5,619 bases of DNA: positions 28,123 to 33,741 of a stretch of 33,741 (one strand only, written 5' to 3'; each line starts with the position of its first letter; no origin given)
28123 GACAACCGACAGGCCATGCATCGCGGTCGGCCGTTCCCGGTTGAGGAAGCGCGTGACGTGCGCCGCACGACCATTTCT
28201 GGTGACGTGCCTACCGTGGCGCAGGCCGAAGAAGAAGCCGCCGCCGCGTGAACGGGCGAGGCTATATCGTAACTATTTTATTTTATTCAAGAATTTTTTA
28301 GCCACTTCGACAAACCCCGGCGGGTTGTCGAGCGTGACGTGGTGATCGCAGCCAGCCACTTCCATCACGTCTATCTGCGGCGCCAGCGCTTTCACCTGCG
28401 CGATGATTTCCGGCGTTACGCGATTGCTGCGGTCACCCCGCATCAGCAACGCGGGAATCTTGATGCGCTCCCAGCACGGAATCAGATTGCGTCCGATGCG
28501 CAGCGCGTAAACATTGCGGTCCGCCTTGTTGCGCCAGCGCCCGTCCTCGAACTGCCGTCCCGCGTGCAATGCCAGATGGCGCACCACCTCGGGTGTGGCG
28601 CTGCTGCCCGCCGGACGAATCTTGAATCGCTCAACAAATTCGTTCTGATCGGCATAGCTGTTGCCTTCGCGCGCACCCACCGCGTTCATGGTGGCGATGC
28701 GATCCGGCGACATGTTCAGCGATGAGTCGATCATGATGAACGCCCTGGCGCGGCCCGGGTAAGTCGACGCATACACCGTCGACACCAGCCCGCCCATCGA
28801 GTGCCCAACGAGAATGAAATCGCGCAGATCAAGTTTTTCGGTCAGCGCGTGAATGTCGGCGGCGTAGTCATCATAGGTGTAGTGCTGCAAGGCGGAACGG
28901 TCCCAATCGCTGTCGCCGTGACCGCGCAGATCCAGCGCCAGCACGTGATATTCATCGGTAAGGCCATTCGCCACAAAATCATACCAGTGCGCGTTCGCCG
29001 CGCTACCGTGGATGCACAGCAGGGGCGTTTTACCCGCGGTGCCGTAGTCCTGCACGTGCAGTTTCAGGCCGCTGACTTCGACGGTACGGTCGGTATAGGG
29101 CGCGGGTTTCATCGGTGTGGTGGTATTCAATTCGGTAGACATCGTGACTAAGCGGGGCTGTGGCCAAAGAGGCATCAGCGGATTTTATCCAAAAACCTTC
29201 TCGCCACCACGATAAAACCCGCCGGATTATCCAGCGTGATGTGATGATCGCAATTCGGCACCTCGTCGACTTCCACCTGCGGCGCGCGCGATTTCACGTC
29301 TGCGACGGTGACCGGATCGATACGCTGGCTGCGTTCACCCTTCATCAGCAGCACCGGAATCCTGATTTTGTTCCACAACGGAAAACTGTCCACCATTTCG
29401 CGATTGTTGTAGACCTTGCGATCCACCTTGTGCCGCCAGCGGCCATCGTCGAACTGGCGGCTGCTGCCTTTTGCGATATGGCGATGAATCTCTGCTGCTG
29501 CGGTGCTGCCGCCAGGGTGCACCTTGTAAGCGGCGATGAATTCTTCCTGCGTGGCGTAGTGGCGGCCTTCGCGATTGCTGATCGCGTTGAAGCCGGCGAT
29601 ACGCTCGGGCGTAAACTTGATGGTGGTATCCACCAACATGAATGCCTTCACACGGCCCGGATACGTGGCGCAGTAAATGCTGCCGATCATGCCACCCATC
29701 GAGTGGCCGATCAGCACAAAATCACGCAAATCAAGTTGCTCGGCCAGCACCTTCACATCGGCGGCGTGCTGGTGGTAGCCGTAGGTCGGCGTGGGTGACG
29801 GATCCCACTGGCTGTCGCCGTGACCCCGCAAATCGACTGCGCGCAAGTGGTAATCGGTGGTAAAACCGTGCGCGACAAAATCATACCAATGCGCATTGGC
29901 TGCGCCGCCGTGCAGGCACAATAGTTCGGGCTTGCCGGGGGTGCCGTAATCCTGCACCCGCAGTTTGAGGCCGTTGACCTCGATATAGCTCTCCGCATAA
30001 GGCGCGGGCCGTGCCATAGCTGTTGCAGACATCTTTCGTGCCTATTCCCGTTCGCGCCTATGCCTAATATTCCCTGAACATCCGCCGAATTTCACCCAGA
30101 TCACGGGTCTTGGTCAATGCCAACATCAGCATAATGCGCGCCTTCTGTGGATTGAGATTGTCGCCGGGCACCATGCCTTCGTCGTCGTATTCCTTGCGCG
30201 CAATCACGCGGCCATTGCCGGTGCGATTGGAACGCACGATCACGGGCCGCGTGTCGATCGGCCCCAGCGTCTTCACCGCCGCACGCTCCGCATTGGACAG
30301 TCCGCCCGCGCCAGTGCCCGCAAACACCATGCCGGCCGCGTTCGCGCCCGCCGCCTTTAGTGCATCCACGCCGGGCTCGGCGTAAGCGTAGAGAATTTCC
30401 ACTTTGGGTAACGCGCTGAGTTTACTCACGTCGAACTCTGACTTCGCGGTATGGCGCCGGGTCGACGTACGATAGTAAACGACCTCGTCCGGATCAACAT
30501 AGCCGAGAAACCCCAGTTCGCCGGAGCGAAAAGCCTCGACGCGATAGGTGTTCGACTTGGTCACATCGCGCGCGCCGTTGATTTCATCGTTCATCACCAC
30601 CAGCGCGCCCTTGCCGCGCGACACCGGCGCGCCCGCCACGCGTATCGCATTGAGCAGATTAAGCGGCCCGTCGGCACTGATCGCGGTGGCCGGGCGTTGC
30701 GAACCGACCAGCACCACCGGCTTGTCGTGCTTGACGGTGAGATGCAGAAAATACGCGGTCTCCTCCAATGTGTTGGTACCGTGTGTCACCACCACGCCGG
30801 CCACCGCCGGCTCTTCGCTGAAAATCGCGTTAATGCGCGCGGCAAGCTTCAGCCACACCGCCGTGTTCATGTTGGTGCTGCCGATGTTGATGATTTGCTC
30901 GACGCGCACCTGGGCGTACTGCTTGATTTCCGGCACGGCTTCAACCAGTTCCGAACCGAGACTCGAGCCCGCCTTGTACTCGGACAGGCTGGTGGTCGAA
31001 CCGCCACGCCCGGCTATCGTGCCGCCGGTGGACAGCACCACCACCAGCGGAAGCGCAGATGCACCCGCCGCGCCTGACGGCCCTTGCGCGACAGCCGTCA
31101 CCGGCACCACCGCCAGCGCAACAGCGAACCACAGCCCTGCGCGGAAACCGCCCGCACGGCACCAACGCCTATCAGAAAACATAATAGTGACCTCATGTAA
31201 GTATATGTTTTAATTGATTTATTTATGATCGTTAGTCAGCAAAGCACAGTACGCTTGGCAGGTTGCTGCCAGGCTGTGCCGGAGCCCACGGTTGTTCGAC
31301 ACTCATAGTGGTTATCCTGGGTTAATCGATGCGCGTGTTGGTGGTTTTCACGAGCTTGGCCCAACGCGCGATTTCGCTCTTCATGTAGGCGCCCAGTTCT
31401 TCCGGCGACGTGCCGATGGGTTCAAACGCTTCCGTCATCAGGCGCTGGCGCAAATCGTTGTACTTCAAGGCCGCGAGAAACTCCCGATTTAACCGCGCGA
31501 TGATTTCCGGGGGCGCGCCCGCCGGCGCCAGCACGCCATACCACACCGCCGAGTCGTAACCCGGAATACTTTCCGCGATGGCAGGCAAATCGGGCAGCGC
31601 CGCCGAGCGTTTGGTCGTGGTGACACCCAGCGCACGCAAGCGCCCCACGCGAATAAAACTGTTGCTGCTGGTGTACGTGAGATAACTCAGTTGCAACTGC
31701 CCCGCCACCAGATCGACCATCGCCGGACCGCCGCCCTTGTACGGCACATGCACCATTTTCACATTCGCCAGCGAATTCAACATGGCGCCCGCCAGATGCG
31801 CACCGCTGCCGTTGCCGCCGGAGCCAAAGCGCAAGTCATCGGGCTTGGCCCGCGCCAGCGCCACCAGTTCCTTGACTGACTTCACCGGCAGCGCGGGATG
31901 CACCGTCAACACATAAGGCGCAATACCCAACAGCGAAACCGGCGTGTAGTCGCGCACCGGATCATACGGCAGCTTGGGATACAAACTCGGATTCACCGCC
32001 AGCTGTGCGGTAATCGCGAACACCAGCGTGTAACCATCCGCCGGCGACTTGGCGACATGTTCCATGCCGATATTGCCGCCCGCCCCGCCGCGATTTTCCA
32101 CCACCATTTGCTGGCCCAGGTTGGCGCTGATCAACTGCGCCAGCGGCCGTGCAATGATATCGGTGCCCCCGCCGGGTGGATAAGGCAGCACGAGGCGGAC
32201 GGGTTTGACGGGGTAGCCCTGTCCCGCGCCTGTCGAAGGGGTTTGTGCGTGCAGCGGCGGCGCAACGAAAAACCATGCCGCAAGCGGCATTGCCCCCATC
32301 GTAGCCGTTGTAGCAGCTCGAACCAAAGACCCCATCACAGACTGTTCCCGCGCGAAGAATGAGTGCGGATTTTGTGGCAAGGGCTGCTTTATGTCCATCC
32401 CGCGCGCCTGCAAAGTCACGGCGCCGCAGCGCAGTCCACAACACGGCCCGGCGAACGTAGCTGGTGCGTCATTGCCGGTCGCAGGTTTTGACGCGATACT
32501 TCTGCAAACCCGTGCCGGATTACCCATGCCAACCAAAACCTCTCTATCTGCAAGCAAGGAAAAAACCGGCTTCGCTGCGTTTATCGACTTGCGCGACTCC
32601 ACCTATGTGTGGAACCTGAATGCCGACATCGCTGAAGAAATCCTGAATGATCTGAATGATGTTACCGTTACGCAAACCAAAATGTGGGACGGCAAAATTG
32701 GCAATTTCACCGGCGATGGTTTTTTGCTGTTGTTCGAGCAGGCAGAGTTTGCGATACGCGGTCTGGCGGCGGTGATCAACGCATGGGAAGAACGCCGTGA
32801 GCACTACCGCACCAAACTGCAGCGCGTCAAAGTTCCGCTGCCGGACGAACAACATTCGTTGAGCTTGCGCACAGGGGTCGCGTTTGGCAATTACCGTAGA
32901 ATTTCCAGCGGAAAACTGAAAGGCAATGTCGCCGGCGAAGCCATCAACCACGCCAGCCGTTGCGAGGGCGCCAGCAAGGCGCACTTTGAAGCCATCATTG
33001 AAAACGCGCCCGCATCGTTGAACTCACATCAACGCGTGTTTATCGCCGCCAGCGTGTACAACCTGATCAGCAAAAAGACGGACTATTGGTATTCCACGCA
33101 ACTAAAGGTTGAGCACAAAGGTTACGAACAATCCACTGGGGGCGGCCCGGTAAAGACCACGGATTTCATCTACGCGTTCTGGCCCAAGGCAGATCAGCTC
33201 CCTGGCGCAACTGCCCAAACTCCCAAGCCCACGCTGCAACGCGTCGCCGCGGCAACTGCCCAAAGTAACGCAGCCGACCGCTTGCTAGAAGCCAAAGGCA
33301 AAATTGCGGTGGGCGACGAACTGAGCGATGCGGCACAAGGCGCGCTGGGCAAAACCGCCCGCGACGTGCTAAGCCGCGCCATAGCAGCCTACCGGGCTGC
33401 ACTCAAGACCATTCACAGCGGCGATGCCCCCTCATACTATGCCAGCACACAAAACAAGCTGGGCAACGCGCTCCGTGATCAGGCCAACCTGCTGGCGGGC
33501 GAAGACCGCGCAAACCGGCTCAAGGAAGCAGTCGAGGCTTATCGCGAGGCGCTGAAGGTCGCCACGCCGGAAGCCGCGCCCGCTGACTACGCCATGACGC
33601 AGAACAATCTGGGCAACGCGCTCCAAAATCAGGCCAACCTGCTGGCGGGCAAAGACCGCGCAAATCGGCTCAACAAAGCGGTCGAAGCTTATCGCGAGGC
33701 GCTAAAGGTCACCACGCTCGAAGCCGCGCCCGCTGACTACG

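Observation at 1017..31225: Recurrent 29-nt AT-rich motif punctuating gene boundaries in GC-rich DNA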

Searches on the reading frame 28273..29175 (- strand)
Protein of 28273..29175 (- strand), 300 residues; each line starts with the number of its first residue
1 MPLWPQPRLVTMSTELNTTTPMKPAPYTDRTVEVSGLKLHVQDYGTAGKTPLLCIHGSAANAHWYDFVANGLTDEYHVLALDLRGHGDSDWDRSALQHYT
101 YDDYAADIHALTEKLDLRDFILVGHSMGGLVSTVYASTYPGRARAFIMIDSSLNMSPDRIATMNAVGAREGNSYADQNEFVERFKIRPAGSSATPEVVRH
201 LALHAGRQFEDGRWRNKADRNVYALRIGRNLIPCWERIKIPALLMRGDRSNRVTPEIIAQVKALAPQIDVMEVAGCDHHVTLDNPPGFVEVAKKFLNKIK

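Call 10: search_protein_families(library=pfam, proteins=[window:28273-29175:-], max_evalue=0.01)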
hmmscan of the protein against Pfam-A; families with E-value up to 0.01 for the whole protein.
window:28273-29175:- (300 aa): 9 families
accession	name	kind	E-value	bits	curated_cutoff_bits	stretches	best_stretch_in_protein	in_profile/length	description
PF00561.26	Abhydrolase_1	-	5.1e-30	105.4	25.8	1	51-285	2-245/245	alpha/beta hydrolase fold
PF12697.13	Abhydrolase_6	-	2.5e-25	90.8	26.3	1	52-290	1-216/217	Alpha/beta hydrolase family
PF12146.15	Hydrolase_4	-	1.2e-17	64.4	27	1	52-249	7-201/239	Serine aminopeptidase, S33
PF06028.17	DUF915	-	5.3e-05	23.1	22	1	109-140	94-125/255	Alpha/beta hydrolase of unknown function (DUF915)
PF07819.20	PGAP1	-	9e-05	22.8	24.3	1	116-157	89-133/233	PGAP1-like alpha/beta domain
PF03096.20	Ndr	-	0.0033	16.6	23.3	0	96-151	77-132/283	Ndr family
PF00975.26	Thioesterase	-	0.0035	18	26.4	1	51-152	2-103/226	Thioesterase domain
PF20408.4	Abhydrolase_11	-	0.004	17.4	27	0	235-281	123-168/193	Alpha/beta hydrolase domain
PF00756.26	Esterase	-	0.0073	16.5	22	0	121-156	118-153/251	Putative esterase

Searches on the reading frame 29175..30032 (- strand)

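Call 10: search_protein_families(library=pfam, proteins=[window:29175-30032:-], max_evalue=0.01)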
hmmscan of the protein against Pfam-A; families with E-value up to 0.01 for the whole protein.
window:29175-30032:- (285 aa): 4 families
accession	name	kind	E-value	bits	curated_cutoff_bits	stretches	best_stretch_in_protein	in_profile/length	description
PF00561.26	Abhydrolase_1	-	7.8e-28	98.2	25.8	1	37-270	3-245/245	alpha/beta hydrolase fold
PF12697.13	Abhydrolase_6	-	6.1e-22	79.8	26.3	1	37-273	1-214/217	Alpha/beta hydrolase family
PF12146.15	Hydrolase_4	-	1.5e-15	57.6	27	1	37-268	7-237/239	Serine aminopeptidase, S33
PF00975.26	Thioesterase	-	0.0012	19.5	26.4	1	36-125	2-88/226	Thioesterase domain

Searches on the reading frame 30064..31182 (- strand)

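Call 10: search_protein_families(library=pfam, proteins=[window:30064-31182:-], max_evalue=0.01)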
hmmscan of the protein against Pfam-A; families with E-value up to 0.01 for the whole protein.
window:30064-31182:- (372 aa): 2 families
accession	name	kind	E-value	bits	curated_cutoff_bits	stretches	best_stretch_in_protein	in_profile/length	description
PF00710.25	Asparaginase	-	6.6e-62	208.9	22.5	1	47-240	2-191/193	Asparaginase, N-terminal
PF17763.6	Asparaginase_C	-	5.8e-24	84.7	34.6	1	260-369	1-114/114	Glutaminase/Asparaginase C-terminal domain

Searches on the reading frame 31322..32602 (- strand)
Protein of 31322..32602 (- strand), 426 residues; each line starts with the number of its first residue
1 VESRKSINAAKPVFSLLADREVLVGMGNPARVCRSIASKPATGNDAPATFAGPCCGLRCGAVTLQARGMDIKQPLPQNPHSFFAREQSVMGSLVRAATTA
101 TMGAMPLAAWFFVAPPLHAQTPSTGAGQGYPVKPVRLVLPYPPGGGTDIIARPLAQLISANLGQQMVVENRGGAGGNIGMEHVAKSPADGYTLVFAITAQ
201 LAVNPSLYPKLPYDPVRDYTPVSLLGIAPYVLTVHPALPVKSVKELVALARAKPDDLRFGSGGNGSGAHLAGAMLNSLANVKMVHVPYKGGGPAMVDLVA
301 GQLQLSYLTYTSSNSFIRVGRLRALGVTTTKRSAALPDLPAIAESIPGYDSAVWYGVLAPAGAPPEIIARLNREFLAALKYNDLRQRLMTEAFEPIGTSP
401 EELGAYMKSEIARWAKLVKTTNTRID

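Call 10: search_protein_families(library=pfam, proteins=[window:31322-32602:-], max_evalue=0.01)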
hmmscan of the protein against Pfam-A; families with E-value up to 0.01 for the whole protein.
window:31322-32602:- (426 aa): 1 family
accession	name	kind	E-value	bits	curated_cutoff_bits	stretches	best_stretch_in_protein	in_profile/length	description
PF03401.19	TctC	-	2.8e-68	230.9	27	1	150-422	1-273/274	Tripartite tricarboxylate transporter family receptor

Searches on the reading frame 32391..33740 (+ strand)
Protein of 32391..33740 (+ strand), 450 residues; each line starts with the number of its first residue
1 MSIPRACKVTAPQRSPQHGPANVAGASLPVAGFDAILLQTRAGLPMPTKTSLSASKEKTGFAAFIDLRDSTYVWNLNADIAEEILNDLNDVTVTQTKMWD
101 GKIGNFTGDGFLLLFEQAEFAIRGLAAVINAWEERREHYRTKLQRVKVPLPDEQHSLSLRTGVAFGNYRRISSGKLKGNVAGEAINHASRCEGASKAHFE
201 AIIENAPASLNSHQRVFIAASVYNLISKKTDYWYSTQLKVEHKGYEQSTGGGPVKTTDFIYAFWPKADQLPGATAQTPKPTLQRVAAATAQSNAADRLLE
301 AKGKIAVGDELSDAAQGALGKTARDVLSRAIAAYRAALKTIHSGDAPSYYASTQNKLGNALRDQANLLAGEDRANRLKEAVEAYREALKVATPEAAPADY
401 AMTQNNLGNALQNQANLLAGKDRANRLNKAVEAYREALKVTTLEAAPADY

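Call 61: search_protein_families(library=pfam, proteins=[window:32391-33740:+], max_evalue=0.01)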
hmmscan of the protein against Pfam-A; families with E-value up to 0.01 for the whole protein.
window:32391-33740:+ (450 aa): 4 families
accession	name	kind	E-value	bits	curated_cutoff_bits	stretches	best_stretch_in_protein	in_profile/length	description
PF13414.12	TPR_11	-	0.00078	19.5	26.8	0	425-440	8-23/42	TPR repeat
PF20308.4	TPR-S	-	0.00086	20.3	27.6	0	327-401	28-94/102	Tetratricopeptide Repeats-Sensor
PF13424.12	TPR_12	-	0.0034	18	30.1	0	376-413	18-57/77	Tetratricopeptide repeat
PF21325.3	SHPRH_helical-1st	-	0.005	17.5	27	0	375-396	38-59/95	E3 ubiquitin-protein ligase SHPRH, first helical domain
